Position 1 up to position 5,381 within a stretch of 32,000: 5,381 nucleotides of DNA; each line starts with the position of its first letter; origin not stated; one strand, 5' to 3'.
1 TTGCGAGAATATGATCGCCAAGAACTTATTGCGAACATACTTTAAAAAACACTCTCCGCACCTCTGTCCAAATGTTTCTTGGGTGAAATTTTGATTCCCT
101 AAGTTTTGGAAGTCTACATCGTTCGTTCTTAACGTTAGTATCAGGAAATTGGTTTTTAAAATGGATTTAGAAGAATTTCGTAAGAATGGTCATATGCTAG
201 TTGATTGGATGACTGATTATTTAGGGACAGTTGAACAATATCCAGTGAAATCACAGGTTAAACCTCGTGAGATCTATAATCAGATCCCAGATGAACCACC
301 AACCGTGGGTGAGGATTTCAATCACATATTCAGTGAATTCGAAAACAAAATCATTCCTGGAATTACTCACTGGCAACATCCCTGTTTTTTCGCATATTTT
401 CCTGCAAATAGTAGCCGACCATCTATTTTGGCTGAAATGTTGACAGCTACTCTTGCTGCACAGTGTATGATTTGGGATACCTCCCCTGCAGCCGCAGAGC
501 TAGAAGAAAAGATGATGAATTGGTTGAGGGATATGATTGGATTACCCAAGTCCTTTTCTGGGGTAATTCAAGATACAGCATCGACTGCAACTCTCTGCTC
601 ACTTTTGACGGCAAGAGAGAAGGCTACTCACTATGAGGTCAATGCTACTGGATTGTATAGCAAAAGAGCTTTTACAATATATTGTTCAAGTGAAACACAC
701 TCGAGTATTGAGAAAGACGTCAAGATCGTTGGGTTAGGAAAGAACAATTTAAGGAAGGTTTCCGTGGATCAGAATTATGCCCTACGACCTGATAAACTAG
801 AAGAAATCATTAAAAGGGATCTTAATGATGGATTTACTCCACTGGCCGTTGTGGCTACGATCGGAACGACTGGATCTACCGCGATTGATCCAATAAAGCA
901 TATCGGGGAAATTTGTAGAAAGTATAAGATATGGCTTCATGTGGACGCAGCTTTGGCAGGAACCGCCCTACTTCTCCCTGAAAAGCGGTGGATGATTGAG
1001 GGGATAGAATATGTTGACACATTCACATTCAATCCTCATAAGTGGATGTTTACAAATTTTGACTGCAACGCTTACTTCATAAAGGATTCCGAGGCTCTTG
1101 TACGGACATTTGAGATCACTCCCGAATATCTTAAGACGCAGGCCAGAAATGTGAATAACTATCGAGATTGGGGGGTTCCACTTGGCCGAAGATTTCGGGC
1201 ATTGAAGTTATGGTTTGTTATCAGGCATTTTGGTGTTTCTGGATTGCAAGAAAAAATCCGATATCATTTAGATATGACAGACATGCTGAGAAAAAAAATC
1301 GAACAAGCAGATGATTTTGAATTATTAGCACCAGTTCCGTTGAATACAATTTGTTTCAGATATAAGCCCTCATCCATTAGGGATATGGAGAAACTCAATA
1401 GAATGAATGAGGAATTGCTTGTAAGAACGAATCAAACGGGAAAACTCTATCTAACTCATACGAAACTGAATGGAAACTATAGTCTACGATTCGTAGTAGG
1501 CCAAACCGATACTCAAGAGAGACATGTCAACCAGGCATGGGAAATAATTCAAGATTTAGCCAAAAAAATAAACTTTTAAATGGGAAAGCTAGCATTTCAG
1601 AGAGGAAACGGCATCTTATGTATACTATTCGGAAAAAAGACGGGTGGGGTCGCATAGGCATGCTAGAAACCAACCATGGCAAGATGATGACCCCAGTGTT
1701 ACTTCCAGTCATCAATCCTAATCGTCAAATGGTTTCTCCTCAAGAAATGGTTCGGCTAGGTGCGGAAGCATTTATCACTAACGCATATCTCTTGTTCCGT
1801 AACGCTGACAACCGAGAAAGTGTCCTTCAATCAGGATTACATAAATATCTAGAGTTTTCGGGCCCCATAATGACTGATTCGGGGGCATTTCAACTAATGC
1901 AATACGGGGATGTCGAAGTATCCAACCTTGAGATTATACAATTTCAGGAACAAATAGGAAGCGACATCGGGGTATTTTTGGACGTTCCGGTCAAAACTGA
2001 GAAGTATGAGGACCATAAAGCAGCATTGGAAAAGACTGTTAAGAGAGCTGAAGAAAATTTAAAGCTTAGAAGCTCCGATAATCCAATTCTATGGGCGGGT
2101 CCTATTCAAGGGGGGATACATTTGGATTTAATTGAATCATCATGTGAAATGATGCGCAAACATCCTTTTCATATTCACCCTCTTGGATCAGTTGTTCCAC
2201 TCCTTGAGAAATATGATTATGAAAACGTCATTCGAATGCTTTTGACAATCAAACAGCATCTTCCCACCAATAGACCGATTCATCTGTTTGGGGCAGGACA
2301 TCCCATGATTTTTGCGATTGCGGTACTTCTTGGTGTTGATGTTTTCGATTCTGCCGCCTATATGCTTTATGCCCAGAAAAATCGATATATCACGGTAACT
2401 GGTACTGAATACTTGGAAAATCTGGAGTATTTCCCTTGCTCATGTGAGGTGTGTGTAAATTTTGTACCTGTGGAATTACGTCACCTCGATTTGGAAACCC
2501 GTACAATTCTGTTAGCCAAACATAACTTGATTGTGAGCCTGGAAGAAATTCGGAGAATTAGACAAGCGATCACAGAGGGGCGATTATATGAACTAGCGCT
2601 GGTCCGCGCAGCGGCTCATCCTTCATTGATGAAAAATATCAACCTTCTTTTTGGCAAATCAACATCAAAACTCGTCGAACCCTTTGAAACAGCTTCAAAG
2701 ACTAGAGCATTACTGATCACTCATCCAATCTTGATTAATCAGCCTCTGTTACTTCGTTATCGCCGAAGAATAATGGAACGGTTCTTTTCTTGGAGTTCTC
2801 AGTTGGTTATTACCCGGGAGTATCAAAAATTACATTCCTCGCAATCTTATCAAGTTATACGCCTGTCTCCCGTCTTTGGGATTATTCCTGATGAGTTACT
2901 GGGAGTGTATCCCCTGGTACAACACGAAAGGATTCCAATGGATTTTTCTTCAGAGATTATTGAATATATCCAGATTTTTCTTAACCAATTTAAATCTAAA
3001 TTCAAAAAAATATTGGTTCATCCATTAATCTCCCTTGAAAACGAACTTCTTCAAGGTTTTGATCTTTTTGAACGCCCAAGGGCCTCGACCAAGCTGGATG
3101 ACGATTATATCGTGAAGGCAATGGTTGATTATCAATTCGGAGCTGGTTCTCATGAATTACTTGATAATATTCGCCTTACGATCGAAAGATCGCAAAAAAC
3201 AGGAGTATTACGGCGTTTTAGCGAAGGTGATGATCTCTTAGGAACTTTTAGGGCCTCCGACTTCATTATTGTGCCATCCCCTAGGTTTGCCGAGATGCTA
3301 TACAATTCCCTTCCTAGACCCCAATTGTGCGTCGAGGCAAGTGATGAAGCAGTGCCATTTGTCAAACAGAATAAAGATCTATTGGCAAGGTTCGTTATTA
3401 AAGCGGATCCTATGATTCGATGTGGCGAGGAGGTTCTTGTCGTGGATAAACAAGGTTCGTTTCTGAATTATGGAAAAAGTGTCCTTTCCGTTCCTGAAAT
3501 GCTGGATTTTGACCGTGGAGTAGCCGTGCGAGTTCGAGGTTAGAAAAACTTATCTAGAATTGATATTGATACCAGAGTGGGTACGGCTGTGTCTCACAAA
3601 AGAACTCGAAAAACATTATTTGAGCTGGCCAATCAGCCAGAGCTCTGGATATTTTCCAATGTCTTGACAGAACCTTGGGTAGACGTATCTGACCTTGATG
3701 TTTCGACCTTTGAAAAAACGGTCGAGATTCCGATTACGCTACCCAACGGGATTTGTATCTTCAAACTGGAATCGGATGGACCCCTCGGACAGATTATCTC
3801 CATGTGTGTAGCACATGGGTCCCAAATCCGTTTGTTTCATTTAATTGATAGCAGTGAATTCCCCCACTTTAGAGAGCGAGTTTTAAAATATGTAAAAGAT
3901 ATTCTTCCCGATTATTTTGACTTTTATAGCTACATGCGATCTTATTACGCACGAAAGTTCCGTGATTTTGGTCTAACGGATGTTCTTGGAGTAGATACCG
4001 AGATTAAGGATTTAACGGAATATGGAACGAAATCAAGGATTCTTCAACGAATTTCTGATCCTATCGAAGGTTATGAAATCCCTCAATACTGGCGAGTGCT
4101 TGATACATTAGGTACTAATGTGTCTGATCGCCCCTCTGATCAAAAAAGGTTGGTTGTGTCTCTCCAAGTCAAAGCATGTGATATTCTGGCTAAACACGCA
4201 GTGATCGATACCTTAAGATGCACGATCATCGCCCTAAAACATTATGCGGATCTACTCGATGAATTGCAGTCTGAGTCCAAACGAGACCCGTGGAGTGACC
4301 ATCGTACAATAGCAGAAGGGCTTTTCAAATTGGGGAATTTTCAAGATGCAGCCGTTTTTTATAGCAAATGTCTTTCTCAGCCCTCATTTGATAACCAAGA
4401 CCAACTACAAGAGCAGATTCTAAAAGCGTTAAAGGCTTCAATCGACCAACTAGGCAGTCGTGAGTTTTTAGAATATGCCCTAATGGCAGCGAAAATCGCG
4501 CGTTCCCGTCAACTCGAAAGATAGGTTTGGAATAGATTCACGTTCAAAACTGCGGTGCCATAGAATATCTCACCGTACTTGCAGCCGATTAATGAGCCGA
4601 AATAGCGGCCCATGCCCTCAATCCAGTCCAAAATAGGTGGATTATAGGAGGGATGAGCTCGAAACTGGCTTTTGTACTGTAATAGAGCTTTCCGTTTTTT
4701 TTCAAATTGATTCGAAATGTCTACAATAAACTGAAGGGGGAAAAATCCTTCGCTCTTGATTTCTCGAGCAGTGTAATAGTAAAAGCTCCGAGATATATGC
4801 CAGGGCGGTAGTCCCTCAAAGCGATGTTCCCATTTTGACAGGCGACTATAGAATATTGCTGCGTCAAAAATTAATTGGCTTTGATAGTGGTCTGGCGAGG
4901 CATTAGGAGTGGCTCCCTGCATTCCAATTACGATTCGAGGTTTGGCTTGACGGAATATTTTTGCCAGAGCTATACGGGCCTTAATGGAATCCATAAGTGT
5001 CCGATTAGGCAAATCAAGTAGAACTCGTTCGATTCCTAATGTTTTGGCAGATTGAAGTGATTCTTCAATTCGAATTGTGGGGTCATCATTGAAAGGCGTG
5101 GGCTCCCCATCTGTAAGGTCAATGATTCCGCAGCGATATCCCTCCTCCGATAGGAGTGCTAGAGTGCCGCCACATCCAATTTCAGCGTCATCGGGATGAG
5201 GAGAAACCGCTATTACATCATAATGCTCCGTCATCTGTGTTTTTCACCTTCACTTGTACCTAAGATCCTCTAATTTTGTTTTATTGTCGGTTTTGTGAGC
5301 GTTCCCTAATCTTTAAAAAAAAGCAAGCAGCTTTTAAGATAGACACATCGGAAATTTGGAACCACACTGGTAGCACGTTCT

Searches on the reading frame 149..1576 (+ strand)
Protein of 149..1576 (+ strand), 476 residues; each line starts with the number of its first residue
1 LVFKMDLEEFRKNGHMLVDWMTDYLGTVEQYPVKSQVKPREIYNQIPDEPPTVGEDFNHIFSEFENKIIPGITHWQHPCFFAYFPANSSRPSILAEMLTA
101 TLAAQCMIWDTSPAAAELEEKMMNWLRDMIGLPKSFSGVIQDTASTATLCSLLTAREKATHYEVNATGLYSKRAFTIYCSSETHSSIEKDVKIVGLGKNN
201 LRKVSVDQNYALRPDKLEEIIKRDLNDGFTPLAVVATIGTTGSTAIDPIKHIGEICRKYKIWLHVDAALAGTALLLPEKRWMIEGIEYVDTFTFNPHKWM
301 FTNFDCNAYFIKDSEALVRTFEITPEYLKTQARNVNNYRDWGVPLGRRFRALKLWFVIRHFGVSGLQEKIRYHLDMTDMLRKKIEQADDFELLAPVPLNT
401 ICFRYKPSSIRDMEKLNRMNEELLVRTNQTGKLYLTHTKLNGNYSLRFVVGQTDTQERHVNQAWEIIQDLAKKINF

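Call 31: search_protein_families(library=pfam, proteins=[window:149-1576:+], max_evalue=0.001)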
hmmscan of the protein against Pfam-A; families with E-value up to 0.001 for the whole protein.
window:149-1576:+ (476 aa): 3 families
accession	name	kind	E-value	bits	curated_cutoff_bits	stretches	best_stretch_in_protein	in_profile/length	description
PF00282.25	Pyridoxal_deC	-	3.1e-108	362.3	27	1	39-406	1-375/375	Pyridoxal-dependent decarboxylase conserved domain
PF00266.25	Aminotran_5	-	6.1e-06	25.9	21.5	1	176-268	91-177/371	Aminotransferase class-V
PF01212.27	Beta_elim_lyase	-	7.2e-05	22.7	27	1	172-303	69-204/288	Beta-eliminating lyase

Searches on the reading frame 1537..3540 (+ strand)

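Call 31: search_protein_families(library=pfam, proteins=[window:1537-3540:+], max_evalue=0.001)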
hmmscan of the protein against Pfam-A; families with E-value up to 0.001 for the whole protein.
window:1537-3540:+ (668 aa): 3 families
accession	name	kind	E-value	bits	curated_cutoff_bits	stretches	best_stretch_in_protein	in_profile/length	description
PF01702.25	TGT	-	5.2e-80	269.6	26.3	1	38-361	3-355/357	Queuine tRNA-ribosyltransferase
PF01472.26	PUA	-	7.2e-13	48.7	24.8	1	600-667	4-71/74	PUA domain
PF14810.12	TGT_C2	-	2.5e-11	44.1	25.3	1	526-595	3-72/72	Patch-forming domain C2 of tRNA-guanine transglycosylase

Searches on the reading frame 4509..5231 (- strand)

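Call 31: search_protein_families(library=pfam, proteins=[window:4509-5231:-], max_evalue=0.001)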
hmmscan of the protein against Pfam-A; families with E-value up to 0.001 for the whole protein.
window:4509-5231:- (240 aa): 1 family
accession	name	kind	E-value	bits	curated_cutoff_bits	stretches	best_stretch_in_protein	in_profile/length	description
PF02585.22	PIG-L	-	5.9e-19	69.3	28.2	1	8-121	2-124/129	GlcNAc-PI de-N-acetylase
